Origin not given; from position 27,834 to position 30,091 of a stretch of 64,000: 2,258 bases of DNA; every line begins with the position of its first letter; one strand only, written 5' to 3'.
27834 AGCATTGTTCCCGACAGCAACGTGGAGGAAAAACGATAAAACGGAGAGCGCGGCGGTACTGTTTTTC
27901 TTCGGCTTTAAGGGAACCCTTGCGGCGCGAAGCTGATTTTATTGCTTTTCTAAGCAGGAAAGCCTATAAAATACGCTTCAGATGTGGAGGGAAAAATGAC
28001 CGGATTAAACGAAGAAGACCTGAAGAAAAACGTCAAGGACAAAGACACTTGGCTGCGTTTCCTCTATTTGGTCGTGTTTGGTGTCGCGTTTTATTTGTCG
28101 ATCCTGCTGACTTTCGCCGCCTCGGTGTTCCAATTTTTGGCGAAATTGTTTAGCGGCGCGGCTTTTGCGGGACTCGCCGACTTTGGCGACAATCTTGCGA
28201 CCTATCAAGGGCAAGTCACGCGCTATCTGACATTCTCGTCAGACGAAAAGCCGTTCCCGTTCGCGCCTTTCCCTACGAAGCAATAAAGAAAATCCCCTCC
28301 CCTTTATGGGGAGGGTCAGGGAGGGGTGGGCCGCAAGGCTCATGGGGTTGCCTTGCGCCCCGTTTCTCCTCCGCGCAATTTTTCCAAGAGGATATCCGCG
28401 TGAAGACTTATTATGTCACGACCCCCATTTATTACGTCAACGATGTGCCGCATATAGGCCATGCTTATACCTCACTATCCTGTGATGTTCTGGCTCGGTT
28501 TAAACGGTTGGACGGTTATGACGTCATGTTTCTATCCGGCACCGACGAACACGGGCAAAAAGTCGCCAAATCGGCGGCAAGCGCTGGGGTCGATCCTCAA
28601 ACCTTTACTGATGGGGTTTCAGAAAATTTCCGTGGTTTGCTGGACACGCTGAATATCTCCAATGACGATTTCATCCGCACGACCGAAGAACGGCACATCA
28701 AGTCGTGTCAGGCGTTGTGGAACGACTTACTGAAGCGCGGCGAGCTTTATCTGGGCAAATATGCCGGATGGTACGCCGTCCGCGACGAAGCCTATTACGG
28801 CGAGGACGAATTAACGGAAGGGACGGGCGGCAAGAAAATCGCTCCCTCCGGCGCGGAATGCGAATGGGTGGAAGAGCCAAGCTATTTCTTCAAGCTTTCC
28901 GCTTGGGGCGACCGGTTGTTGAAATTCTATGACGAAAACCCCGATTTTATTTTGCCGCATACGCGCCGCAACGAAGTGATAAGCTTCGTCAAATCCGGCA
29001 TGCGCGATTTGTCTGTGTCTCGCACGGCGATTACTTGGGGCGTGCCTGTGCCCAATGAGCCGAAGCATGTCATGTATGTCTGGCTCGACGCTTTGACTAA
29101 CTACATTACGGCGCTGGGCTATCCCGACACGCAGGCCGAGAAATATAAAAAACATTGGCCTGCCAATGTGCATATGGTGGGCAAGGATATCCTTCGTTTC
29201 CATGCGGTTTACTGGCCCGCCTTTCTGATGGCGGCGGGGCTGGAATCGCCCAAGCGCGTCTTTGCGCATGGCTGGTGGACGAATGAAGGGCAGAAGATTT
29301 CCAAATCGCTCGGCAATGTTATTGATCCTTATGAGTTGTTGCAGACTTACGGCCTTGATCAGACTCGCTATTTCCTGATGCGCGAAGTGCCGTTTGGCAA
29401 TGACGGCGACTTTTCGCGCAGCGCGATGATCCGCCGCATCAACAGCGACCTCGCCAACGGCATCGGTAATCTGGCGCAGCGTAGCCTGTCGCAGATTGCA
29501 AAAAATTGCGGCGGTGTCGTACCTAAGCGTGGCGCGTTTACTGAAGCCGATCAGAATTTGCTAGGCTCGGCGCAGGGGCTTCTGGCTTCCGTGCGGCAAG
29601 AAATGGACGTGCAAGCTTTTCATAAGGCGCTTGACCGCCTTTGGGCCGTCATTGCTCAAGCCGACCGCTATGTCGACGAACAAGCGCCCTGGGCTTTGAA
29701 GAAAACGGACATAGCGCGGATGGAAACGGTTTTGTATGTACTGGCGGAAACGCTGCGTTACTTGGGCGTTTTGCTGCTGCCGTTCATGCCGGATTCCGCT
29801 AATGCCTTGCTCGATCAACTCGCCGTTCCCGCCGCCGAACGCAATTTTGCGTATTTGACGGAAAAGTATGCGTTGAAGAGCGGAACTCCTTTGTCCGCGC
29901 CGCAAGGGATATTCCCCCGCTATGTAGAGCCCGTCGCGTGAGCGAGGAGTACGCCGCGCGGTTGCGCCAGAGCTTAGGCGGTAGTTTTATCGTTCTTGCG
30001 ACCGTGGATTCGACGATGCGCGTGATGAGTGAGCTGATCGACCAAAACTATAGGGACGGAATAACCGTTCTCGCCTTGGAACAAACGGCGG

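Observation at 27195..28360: Lower-GC ORFan islets scattered through the housekeeping backbone (candidate effectors or accessory cargo)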

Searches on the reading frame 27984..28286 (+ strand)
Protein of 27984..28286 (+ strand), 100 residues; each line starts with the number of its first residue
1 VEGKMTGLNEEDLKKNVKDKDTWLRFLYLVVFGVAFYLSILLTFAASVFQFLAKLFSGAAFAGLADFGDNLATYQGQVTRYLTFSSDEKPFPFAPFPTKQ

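Call 4: search_protein_families(library=pfam, proteins=[window:27984-28286:+], max_evalue=1)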
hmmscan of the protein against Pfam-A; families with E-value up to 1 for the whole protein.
window:27984-28286:+ (100 aa): 3 families
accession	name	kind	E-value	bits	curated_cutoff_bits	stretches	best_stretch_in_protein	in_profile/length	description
PF14333.11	DUF4389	-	7.8e-24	83.8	25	1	20-94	2-76/76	Domain of unknown function (DUF4389)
PF06691.16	DUF1189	-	0.039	13.9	28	1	5-61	135-192/244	Protein of unknown function (DUF1189)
PF25263.1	DUF7863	-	0.14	12.2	25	1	16-56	57-99/169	Domain of unknown function (DUF7863)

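Call 5: search_protein_families(library=ncbifam, proteins=[window:27984-28286:+], max_evalue=0.1)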
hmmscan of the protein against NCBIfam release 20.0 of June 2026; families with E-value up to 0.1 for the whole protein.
window:27984-28286:+ (100 aa): 0 families

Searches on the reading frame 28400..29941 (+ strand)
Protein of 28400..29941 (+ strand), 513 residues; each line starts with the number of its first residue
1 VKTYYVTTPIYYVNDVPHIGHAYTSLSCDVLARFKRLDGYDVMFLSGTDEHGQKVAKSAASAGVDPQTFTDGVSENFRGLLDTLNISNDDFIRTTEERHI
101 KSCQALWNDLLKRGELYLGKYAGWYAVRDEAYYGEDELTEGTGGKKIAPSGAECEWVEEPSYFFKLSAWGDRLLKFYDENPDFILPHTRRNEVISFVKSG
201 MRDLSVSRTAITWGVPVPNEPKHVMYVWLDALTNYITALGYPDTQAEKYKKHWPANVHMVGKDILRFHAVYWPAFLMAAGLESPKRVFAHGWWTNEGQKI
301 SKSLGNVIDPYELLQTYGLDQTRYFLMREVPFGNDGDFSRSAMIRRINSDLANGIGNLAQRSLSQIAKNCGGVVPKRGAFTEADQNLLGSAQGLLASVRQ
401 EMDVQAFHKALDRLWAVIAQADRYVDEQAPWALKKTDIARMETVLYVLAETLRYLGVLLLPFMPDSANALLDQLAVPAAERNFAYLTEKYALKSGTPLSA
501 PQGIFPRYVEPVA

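Call 5: search_protein_families(library=ncbifam, proteins=[window:28400-29941:+], max_evalue=0.1)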
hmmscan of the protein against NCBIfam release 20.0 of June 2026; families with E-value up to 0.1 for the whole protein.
window:28400-29941:+ (513 aa): 21 families
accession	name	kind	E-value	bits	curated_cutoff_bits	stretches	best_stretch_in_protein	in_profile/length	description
NF008900.0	PRK12267.1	equivalog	5.8e-209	695.8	598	1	2-508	4-510/648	methionine--tRNA ligase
TIGR00398.1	metG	equivalog_domain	1.3e-156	522.4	336.35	1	4-495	1-522/530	methionine--tRNA ligase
NF008860.0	PRK11893.2-2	equivalog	1.8e-116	390.4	761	2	4-238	3-260/583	methionine--tRNA ligase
NF001100.0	PRK00133.1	equivalog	1.1e-94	318.4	587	2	150-481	178-505/676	methionine--tRNA ligase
TIGR00422.1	valS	equivalog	4.7e-36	124.1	612.1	2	222-475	448-700/863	valine--tRNA ligase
NF009687.0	PRK13208.1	equivalog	2.3e-32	112.1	738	2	222-475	456-706/801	valine--tRNA ligase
NF004349.1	PRK05729.1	equivalog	1.2e-30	106.5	704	2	169-475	402-684/860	valine--tRNA ligase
TIGR00392.1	ileS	equivalog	7.7e-26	90.5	621.4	2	222-476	533-791/861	isoleucine--tRNA ligase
NF011492.0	PRK14900.1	equivalog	1.2e-23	82.9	1783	2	223-477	455-710/1044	valine--tRNA ligase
NF008957.0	PRK12300.1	subfamily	4.1e-23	81.3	677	2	252-470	577-775/946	leucine--tRNA ligase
TIGR00396.1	leuS_bact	equivalog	1e-21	76.8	548.4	2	3-177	30-204/843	leucine--tRNA ligase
TIGR00395.1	leuS_arch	equivalog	3.5e-17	61.7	648.5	2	247-473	566-775/938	leucine--tRNA ligase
NF000540.1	alt_ValS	exception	4.9e-17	61.2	900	2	224-466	498-735/827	valine--tRNA ligase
TIGR00435.1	cysS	equivalog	3.2e-16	59.5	340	2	13-134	31-152/466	cysteine--tRNA ligase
NF008859.0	PRK11893.2-1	equivalog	9.9e-16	57.7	553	2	1-126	1-128/498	methionine--tRNA ligase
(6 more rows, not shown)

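Call 16: find_related_loci(query=window:28400-29941:+, collection=genome_contigs, flank=10000)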
Query window:28400-29941:+ (513 aa) in genome_contigs; peptide patterns used: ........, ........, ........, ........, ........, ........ (x = any residue, [..] = any of these).
600 stretches matched a pattern (row limit reached: there are more); 593 encode a relative of the query (tblastn E <= 1e-3); the best 80 are kept; 80 distinct loci.
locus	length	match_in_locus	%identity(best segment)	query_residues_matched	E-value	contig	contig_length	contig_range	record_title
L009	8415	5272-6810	84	1-513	0e+0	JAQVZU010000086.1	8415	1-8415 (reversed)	MAG: Alphaproteobacteria bacterium isolate STF2_180 NODE_27209_length_8415_cov_3.627775_Sandtown_F2, whole genome shotgu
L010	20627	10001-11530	81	1-510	0e+0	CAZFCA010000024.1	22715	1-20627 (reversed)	MAG TPA_asm: uncultured Rhodospirillaceae bacterium isolate SRP192927_co4_464 genome assembly, contig: NODE_4286_length_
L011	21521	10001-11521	80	4-510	0e+0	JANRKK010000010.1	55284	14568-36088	MAG: Alphaproteobacteria bacterium isolate bins.322 k141_1945260, whole genome shotgun sequence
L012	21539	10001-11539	78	2-513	0e+0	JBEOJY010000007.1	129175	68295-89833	MAG: Bdellovibrionales bacterium isolate mt_II.17 NODE_14_length_129175_cov_21.131343, whole genome shotgun sequence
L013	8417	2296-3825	79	1-510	0e+0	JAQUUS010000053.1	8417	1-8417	MAG: Alphaproteobacteria bacterium isolate STD2_149 NODE_34357_length_8417_cov_2.735464_Sandtown_D2, whole genome shotgu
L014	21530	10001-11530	80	1-510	0e+0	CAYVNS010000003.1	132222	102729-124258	MAG TPA_asm: uncultured Rhodospirillaceae bacterium isolate SRP192927_co3_77 genome assembly, contig: NODE_124_length_13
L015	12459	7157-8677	79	4-510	0e+0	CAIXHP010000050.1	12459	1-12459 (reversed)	MAG: uncultured proteobacterium isolate I2_bin-116 genome assembly, contig: bin-116:50/70, whole genome shotgun sequence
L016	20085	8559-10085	77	1-511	0e+0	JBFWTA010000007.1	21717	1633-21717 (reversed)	MAG: Bdellovibrionales bacterium isolate CA_2019_TPBF_36 NODE_11498_length_21717_cov_3.147707_TPBF, whole genome shotgun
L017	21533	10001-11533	76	2-512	0e+0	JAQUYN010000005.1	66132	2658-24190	MAG: Alphaproteobacteria bacterium isolate STD2_238 NODE_1444_length_66132_cov_3.938353_Sandtown_D2, whole genome shotgu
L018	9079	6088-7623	76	2-513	0e+0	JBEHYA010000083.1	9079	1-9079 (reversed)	MAG: Pseudomonadota bacterium isolate ESF1.bin.113 NODE_8906_length_9079_cov_3.823051, whole genome shotgun sequence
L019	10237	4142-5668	75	2-510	0e+0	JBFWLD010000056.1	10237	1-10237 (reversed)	MAG: Bdellovibrionales bacterium isolate CA_2019_NHSR_58 NODE_13762_length_10237_cov_3.348269_NHSR, whole genome shotgun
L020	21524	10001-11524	73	2-510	0e+0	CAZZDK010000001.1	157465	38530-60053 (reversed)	MAG TPA_asm: uncultured Rhodospirillaceae bacterium isolate SRP290908_co1_67 genome assembly, contig: NODE_74_length_157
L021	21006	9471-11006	73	2-513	0e+0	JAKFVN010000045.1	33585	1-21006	MAG: Alphaproteobacteria bacterium isolate D3_Bin_25 D3_0000321, whole genome shotgun sequence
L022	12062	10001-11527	73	2-510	0e+0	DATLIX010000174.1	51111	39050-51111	MAG TPA_asm: Dongiaceae bacterium isolate SMAG_U13680 k141_46845, whole genome shotgun sequence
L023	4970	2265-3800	73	2-513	0e+0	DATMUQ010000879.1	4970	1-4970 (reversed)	MAG TPA_asm: Terriglobales bacterium isolate SMAG_U13044 k141_179984, whole genome shotgun sequence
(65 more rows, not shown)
